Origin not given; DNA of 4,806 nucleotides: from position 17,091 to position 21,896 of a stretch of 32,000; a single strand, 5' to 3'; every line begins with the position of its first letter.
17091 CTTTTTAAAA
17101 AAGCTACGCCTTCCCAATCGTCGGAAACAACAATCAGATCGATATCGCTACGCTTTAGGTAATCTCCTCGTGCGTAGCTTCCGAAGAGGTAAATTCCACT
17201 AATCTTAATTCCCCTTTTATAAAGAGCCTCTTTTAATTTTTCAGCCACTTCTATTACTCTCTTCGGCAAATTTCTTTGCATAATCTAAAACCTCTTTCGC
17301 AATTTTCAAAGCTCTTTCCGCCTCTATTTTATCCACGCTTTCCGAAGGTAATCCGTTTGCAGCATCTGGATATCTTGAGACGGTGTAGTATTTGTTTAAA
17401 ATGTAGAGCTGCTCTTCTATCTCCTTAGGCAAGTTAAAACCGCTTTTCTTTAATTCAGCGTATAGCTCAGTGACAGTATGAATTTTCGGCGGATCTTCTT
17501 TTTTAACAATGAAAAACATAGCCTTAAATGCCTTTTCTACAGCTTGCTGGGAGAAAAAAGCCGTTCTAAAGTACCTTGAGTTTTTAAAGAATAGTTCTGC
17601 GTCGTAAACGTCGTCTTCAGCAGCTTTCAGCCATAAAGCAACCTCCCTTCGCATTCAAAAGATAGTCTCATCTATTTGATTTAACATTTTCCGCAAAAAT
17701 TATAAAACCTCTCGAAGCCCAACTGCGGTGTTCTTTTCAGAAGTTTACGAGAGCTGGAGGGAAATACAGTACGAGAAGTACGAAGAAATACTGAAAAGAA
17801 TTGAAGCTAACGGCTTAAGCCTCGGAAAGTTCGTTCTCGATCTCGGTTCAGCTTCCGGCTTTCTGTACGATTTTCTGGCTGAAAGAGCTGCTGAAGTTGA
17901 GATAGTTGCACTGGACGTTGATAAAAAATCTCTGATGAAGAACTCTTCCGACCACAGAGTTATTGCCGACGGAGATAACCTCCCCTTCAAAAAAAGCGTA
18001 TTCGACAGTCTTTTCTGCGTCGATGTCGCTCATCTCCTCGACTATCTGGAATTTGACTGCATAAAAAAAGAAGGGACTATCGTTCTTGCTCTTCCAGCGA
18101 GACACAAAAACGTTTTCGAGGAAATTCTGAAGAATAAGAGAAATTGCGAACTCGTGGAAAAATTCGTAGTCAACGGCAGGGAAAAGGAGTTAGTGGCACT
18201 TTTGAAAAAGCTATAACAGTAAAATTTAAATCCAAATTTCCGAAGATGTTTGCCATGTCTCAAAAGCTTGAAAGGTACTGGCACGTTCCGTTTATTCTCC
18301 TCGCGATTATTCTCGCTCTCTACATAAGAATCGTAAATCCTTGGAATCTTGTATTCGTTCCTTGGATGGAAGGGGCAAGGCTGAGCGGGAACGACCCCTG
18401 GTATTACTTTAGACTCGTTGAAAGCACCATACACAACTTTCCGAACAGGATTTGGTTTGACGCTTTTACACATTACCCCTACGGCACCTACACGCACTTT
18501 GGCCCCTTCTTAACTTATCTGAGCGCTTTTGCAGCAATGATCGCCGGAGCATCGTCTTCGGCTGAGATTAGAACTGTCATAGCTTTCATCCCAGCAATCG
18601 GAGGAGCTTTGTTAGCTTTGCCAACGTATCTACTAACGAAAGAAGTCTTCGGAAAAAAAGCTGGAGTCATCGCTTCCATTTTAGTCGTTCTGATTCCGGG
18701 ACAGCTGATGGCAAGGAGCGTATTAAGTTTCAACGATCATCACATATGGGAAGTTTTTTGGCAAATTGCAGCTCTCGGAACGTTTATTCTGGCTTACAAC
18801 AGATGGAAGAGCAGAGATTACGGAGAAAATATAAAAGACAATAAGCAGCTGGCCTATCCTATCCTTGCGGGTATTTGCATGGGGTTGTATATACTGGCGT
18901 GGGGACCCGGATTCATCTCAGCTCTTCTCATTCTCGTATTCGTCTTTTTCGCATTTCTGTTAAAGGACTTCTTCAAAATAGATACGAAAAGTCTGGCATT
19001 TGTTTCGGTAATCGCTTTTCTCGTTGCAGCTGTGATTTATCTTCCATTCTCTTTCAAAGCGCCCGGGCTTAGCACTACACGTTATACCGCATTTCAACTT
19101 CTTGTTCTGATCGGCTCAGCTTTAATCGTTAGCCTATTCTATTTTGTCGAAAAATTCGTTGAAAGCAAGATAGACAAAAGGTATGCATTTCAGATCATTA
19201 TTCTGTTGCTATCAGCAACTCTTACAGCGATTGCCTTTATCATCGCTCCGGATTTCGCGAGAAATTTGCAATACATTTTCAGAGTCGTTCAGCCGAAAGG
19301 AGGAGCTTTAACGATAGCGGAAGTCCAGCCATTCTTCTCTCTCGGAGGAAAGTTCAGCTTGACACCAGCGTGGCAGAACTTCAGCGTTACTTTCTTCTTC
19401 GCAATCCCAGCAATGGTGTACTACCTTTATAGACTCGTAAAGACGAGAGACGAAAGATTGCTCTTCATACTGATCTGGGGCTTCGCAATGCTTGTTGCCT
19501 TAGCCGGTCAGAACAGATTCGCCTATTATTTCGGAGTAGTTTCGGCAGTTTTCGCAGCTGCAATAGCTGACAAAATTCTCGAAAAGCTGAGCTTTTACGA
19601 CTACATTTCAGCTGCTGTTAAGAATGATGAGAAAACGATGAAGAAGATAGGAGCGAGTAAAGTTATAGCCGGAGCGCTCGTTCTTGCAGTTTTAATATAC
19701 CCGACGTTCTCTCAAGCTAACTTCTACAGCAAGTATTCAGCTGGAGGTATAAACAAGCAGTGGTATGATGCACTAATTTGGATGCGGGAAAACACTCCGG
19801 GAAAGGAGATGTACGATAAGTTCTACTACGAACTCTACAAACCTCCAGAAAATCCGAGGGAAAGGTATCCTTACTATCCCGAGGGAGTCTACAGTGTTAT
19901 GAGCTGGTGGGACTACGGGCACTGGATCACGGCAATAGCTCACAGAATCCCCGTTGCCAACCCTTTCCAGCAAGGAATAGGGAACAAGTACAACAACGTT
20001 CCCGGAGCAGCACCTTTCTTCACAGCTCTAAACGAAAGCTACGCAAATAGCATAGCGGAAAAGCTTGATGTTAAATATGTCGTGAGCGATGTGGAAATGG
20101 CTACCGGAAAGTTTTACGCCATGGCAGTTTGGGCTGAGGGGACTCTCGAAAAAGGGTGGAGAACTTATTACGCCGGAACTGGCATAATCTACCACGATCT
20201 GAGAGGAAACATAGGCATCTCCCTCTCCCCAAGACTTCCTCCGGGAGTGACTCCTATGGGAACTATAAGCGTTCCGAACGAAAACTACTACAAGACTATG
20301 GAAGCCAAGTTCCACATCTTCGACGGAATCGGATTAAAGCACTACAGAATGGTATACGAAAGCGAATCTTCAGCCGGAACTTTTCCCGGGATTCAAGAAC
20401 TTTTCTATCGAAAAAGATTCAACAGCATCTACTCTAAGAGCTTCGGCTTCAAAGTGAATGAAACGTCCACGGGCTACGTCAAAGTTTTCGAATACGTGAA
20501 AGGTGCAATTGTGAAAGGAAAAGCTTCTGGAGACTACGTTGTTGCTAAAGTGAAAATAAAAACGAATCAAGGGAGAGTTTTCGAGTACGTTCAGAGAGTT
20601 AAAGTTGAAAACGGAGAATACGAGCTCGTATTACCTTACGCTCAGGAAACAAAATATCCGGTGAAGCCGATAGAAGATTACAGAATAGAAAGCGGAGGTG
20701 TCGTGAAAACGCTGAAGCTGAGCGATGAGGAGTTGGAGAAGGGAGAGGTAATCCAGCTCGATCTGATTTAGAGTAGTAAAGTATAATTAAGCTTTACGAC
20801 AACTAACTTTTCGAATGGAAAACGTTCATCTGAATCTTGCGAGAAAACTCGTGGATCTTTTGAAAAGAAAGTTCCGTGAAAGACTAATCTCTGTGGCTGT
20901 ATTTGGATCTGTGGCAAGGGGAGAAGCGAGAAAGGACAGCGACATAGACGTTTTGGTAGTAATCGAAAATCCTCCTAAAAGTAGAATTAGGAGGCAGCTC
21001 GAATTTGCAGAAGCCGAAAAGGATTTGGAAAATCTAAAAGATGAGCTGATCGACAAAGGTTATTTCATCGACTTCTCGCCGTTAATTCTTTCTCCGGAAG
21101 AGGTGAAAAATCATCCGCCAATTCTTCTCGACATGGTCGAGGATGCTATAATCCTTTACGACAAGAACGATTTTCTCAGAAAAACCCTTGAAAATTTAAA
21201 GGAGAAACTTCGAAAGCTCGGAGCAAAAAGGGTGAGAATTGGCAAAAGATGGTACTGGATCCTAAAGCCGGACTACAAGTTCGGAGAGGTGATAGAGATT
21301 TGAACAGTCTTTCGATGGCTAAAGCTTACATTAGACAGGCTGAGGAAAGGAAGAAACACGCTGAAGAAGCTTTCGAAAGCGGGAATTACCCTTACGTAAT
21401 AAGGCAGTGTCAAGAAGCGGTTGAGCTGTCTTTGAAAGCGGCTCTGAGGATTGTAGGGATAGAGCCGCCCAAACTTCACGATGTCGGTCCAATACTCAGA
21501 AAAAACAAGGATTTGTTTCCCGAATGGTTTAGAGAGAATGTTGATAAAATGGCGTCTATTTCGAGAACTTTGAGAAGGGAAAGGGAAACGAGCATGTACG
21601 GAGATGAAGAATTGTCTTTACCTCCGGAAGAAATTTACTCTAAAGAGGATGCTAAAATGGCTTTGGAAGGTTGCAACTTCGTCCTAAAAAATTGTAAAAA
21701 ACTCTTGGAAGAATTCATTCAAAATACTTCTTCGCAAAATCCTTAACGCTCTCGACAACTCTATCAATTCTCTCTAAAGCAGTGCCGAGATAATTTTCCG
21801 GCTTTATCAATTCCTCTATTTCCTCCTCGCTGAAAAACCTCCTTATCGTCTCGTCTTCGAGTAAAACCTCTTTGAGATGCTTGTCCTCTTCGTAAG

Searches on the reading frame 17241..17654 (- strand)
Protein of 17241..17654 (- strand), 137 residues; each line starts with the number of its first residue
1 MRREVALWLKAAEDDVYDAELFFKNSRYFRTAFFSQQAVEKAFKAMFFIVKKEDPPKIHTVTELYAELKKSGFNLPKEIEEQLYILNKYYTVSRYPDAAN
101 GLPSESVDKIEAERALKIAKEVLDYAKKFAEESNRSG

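Call 86: search_protein_families(library=pfam, proteins=[window:17241-17654:-], max_evalue=0.001)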
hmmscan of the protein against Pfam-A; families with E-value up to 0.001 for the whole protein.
window:17241-17654:- (137 aa): 1 family
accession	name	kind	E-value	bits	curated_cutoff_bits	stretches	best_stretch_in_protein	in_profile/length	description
PF05168.19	HEPN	-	1.7e-28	99.5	22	1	6-128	2-116/117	HEPN domain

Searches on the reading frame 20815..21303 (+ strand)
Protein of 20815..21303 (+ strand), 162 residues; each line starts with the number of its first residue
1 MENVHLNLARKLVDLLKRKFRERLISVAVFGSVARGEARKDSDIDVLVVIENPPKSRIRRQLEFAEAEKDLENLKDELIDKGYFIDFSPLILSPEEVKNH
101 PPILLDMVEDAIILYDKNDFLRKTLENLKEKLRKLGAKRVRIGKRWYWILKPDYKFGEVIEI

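Call 86: search_protein_families(library=pfam, proteins=[window:20815-21303:+], max_evalue=0.001)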
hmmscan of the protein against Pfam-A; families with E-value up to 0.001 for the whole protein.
window:20815-21303:+ (162 aa): 4 families
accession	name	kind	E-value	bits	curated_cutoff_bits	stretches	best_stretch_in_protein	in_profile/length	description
PF01909.29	NTP_transf_2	-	5.7e-15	55.9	21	1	10-86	2-76/93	Nucleotidyltransferase domain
PF18765.7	Polbeta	-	1.1e-09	38.8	26.9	1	14-73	5-59/93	Polymerase beta, Nucleotidyltransferase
PF22600.2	MTPAP-like_central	-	1.4e-06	28.8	27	1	6-82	23-91/139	Poly(A) RNA polymerase, mitochondrial-like, central palm domain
PF03445.19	DUF294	-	6.6e-05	23.3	21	1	3-66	26-86/138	Putative nucleotidyltransferase DUF294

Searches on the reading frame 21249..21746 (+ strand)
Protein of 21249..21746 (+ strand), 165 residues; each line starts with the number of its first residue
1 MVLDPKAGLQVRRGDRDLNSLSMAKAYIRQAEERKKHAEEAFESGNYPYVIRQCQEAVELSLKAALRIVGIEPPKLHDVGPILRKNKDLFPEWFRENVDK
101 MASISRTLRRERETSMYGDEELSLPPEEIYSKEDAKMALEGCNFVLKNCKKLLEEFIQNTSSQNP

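Call 86: search_protein_families(library=pfam, proteins=[window:21249-21746:+], max_evalue=0.001)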
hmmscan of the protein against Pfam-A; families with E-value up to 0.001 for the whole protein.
window:21249-21746:+ (165 aa): 1 family
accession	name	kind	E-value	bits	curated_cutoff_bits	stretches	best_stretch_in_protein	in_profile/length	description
PF05168.19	HEPN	-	3.1e-22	79.4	22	1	25-151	2-116/117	HEPN domain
